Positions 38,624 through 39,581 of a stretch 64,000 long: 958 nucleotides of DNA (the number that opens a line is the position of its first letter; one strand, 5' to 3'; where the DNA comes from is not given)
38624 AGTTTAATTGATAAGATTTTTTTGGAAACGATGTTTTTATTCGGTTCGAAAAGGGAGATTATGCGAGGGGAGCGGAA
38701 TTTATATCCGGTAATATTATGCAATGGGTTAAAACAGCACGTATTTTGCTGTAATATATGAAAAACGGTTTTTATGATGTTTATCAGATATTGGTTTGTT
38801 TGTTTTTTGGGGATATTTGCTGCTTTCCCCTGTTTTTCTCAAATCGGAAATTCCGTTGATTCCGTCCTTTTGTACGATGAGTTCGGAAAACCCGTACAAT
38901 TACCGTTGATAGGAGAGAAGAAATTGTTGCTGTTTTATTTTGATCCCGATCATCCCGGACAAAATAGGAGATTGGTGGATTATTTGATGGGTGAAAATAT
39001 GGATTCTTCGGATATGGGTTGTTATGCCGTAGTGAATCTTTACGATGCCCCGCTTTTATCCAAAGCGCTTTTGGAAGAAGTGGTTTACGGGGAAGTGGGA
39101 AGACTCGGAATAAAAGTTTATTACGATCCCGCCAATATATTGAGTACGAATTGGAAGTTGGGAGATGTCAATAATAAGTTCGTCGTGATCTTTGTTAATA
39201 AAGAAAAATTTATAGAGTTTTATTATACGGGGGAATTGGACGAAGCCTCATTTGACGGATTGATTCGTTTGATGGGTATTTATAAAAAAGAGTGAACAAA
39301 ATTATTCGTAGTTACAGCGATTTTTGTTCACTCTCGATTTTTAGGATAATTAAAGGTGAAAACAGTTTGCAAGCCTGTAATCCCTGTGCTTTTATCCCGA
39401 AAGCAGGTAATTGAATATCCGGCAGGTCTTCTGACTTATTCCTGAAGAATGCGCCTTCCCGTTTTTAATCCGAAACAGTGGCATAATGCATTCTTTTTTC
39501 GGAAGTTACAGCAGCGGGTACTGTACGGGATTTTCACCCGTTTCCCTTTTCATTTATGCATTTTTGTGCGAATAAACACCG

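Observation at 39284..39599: Gene-less cobalamin riboswitch with its own promoter and terminator, running antisense into a secreted-protein gene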

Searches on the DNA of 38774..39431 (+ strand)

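Call 11: search_rna_families(sources=[L009, L001, L002], threshold=gathering)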
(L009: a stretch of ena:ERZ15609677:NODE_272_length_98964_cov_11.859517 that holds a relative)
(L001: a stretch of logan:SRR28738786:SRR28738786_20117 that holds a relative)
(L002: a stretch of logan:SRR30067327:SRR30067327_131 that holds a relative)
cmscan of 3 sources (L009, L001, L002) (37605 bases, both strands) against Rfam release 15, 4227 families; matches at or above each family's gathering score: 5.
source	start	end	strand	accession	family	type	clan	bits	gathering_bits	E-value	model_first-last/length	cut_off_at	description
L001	6628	6822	-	RF00174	Cobalamin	Cis-reg; riboswitch;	CL00101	118.4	31.5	2.6e-29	1-189/189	no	Cobalamin riboswitch aptamer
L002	6628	6822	-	RF00174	Cobalamin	Cis-reg; riboswitch;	CL00101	118.4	31.5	2.6e-29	1-189/189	no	Cobalamin riboswitch aptamer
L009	6692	6886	-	RF00174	Cobalamin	Cis-reg; riboswitch;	CL00101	105.9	31.5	1e-25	1-189/189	no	Cobalamin riboswitch aptamer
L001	8884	8954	-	RF00005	tRNA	Gene; tRNA;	CL00001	62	29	3e-11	1-71/71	no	tRNA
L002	8886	8956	-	RF00005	tRNA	Gene; tRNA;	CL00001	62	29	3e-11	1-71/71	no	tRNA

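Call 17: search_rna_families(sources=[L015, L016, L017, L018, L019, L020, L021, L022, L023, L024, L025, L026], threshold=gathering)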
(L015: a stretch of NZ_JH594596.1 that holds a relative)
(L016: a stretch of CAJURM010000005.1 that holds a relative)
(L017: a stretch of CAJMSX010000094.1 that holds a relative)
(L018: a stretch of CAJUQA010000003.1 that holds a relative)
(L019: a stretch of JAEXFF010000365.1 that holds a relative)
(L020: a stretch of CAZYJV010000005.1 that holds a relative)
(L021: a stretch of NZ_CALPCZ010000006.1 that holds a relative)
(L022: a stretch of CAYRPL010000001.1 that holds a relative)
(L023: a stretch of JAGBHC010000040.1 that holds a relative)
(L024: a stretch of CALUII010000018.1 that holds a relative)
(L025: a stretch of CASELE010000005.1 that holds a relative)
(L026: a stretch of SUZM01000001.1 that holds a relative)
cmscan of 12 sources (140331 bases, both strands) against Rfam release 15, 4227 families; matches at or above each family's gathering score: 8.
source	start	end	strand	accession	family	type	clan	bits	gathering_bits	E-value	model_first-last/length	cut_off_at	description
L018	6681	6877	-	RF00174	Cobalamin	Cis-reg; riboswitch;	CL00101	116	31.5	4.7e-28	1-189/189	no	Cobalamin riboswitch aptamer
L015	6698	6893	-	RF00174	Cobalamin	Cis-reg; riboswitch;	CL00101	113.8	31.5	2e-27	1-189/189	no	Cobalamin riboswitch aptamer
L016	6663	6858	-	RF00174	Cobalamin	Cis-reg; riboswitch;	CL00101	113.1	31.5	3.2e-27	1-189/189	no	Cobalamin riboswitch aptamer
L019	6718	6913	-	RF00174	Cobalamin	Cis-reg; riboswitch;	CL00101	111.9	31.5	7.3e-27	1-189/189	no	Cobalamin riboswitch aptamer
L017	917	1115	-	RF00174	Cobalamin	Cis-reg; riboswitch;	CL00101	110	31.5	2.6e-26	1-189/189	no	Cobalamin riboswitch aptamer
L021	6599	6794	-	RF00174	Cobalamin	Cis-reg; riboswitch;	CL00101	108.8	31.5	5.4e-26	1-189/189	no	Cobalamin riboswitch aptamer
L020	6584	6779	-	RF00174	Cobalamin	Cis-reg; riboswitch;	CL00101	108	31.5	9.1e-26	1-189/189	no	Cobalamin riboswitch aptamer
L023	3616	3675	-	RF01726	SAM-II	Cis-reg; riboswitch;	-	62.4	44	2.7e-09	1-60/60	no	SAM-II riboswitch aptamer (SAM-II long loop)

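Call 39: search_rna_families(sources=[L060, L061, L062, L064, L014, L032, L035, L036, L038, L052, L053, L054, L010, L013, L027, L030], threshold=gathering)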
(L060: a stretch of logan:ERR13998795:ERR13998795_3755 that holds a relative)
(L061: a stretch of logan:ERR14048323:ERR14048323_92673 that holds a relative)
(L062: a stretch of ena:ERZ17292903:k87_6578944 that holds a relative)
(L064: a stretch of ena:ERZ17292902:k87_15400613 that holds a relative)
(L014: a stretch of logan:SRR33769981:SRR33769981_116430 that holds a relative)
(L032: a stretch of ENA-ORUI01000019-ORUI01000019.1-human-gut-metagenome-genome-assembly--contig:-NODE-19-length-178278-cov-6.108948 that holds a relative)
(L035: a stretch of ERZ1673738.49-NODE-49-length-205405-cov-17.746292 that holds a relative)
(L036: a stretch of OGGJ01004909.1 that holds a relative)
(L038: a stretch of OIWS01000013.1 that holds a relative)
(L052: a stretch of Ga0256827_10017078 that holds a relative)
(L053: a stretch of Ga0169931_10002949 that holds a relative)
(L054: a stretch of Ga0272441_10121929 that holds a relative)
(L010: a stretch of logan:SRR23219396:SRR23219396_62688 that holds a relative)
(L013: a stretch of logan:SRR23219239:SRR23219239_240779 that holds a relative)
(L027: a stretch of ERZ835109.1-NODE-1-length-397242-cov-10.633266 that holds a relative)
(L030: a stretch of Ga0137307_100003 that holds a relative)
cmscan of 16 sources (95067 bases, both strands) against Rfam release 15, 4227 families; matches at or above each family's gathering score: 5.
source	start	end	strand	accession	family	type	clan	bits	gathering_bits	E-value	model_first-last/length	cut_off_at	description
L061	1091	1284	-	RF00174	Cobalamin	Cis-reg; riboswitch;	CL00101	116.6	31.5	2.2e-28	1-189/189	no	Cobalamin riboswitch aptamer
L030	4663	4858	-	RF00174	Cobalamin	Cis-reg; riboswitch;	CL00101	113.1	31.5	2.2e-27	1-189/189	no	Cobalamin riboswitch aptamer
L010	6753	6950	-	RF00174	Cobalamin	Cis-reg; riboswitch;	CL00101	111.3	31.5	7e-27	1-189/189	no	Cobalamin riboswitch aptamer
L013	770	967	-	RF00174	Cobalamin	Cis-reg; riboswitch;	CL00101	111.3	31.5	7e-27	1-189/189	no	Cobalamin riboswitch aptamer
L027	4679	4872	-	RF00174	Cobalamin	Cis-reg; riboswitch;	CL00101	109.8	31.5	1.9e-26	1-189/189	no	Cobalamin riboswitch aptamer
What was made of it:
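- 39404..39598 (-): Cobalamin riboswitch aptamer (RF00174), with P1 5' strand 39587-39579, P1 3' strand 39422-39414, L5 UACCCG 39520-39515 and B12 box 39436-39421. Homologous aptamers score 105.9-116.6 bits in L009, L010, L013, L015-L021, L027, L030 and L061 (calls 11, 17, 39).
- On Cobalamin riboswitch (Rfam RF00174): Relatives score 105.9-116.6 bits (calls 11, 17, 39).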

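Call 59: search_rna_families(source=window, start=39240, end=39420, threshold=evalue, max_evalue=5)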
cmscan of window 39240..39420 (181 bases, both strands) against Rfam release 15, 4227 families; matches with E-value up to 5: 10.
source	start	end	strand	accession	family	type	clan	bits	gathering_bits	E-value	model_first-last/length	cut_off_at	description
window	39273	39352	+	RF03225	mir-2763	Gene; miRNA;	-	19.7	50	0.092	1-83/83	no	mir-2763 microRNA precursor family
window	39286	39397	+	RF02327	TtnuHACA20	Gene; snRNA; snoRNA; HACA-box;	-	19.2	100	0.38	1-123/123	no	Tetrahymena snoRNA TtnuHACA20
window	39240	39333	+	RF04342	Plastid-psbA-1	Cis-reg;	CL00153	18.8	54.3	2.4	1-114/114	no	Plastid-psbA-1 3UTR RNA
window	39282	39344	-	RF00073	MIR156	Gene; miRNA;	-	18.1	62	0.22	1-88/88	no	mir-156 microRNA precursor family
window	39271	39354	+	RF01018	mir-569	Gene; miRNA;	-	18.1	110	0.45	1-95/95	no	mir-569 microRNA precursor family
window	39247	39336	-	RF02469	Ms_IGR-7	Gene; sRNA;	-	17.8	45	0.15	1-118/118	no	Actinobacteria sRNA Ms_IGR-7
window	39274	39351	+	RF00801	mir-280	Gene; miRNA;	-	16.7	70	1.4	1-83/83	no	mir-280 microRNA precursor family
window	39283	39343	-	RF03225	mir-2763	Gene; miRNA;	-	15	50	2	1-83/83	no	mir-2763 microRNA precursor family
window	39278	39397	-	RF00558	L20_leader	Cis-reg; leader;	-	14.9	58.7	1.2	1-127/127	no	Ribosomal protein L20 leader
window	39282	39350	+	RF04128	MIR8562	Gene; miRNA;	-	13.9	211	1.8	90-162/242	no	MIR8562 microRNA precursor family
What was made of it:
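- Tried and rejected: A permissive Rfam scan of 39240-39420 gave only chance-level hits far below the gathering scores (call 59).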

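Call 83: build_rna_model(alignment_id=A3, structure=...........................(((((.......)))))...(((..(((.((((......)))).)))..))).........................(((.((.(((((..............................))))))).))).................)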
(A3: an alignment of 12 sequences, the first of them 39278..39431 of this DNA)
Model R1 built from alignment A3 (12 sequences, 174 columns); structure: as given.
model positions 164; base pairs 25; branch points 2; effective number of sequences 2.01; information 0.59 bits per position. Calibrated on 0.2 Mb of random sequence (short: E-values are rough).
structure used (alignment columns):
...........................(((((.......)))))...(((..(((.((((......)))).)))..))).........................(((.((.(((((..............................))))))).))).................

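Call 84: search_with_rna_model(model_id=R1, sources=[window, L009, L010, L015, L016, L017, L018, L019, L020, L021, L027, L028, L061, L014, L022, L023, L024, L025, L026, L032, L035, L038, L053, L062, L064], make_alignment=true, max_evalue=0.01)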
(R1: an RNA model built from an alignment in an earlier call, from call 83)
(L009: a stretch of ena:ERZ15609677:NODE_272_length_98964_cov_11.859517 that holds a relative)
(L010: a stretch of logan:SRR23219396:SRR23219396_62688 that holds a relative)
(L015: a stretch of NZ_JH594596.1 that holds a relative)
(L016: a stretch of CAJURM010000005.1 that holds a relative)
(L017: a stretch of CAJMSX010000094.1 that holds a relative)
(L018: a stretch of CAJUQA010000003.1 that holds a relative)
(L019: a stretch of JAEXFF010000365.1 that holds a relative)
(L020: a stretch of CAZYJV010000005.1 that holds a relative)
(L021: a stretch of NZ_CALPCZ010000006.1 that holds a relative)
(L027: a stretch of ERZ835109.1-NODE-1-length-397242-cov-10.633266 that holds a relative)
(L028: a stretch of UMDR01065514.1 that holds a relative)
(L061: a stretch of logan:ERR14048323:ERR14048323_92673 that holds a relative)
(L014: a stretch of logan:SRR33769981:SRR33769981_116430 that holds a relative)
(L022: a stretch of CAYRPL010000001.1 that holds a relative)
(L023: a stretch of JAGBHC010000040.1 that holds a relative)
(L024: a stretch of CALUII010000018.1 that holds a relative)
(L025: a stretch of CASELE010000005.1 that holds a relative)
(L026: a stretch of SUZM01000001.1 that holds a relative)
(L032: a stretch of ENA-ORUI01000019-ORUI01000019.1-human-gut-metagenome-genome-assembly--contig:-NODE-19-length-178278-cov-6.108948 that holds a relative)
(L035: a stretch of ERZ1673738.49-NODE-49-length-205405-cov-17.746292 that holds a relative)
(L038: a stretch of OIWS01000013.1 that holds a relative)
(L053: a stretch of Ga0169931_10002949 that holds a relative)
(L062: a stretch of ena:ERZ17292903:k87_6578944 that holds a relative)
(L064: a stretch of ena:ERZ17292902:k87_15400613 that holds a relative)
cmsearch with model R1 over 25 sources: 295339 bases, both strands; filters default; matches with E-value up to 0.01: 16.
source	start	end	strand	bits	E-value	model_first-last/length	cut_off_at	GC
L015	6566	6725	-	173.1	2.9e-44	1-164/164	no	0.4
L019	6584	6745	-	172.3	4.9e-44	1-164/164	no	0.41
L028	4548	4707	-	167.8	7.8e-43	1-164/164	no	0.39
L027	4548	4706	-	166.9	1.4e-42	1-164/164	no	0.4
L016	6528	6690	-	164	8e-42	1-164/164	no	0.43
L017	787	944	-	163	1.5e-41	1-164/164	no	0.43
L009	6560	6719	-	162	2.8e-41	1-164/164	no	0.39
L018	6546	6708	-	161.5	3.7e-41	1-164/164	no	0.44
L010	6615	6780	-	159.6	1.2e-40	1-164/164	no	0.42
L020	6450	6611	-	157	6.2e-40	1-164/164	no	0.43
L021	6458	6626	-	148.4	1.2e-37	1-164/164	no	0.37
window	39276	39431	-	107.6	1e-26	1-164/164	no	0.35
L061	948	1118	-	79.5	3.7e-19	1-164/164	no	0.42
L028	4469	4621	+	21.9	0.00098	1-164/164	no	0.44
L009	6481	6633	+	21.4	0.0014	1-164/164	no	0.42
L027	4469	4621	+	21.2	0.0015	1-164/164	no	0.45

Alignment A6: 16 matches aligned to the model, 233 columns, each read 5' to 3' on its own strand. Consensus structure (alignment columns), stored with it:
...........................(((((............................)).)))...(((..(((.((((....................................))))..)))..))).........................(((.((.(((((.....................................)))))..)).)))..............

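Call 85: search_with_rna_model(model_id=R1, sources=[window, L009, L010, L015, L016, L017, L018, L019, L020, L021, L027, L028, L061], make_alignment=true, max_evalue=1e-10)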
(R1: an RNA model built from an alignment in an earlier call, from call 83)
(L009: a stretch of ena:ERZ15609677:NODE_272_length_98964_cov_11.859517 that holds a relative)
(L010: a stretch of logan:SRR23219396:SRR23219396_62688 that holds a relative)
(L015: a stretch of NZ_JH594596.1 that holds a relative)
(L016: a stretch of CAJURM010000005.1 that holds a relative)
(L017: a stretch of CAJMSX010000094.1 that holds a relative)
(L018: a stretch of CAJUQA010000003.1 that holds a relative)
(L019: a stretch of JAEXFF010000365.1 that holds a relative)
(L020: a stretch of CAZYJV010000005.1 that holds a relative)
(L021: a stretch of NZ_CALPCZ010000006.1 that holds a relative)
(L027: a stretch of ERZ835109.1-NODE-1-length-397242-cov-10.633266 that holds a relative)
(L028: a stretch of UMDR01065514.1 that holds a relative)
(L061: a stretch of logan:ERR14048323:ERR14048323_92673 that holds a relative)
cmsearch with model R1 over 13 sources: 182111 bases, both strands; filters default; matches with E-value up to 1e-10: 13.
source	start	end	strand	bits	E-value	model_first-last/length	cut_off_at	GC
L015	6566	6725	-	173.1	1.8e-44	1-164/164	no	0.4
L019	6584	6745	-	172.3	3e-44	1-164/164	no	0.41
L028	4548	4707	-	167.8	4.8e-43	1-164/164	no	0.39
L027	4548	4706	-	166.9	8.4e-43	1-164/164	no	0.4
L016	6528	6690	-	164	4.9e-42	1-164/164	no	0.43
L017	787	944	-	163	9.2e-42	1-164/164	no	0.43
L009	6560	6719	-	162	1.7e-41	1-164/164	no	0.39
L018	6546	6708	-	161.5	2.3e-41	1-164/164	no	0.44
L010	6615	6780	-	159.6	7.6e-41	1-164/164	no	0.42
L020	6450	6611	-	157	3.8e-40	1-164/164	no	0.43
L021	6458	6626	-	148.4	7.7e-38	1-164/164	no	0.37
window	39276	39431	-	107.6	6.4e-27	1-164/164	no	0.35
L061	948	1118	-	79.5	2.3e-19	1-164/164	no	0.42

Alignment A7: 13 matches aligned to the model, 182 columns, each read 5' to 3' on its own strand. Consensus structure (alignment columns), stored with it:
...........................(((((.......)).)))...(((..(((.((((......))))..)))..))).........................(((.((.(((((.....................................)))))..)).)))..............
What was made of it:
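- A platform model trained without L061 finds L061 at 79.5 bits and finds nothing in riboswitch-free loci (calls 84, 85).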
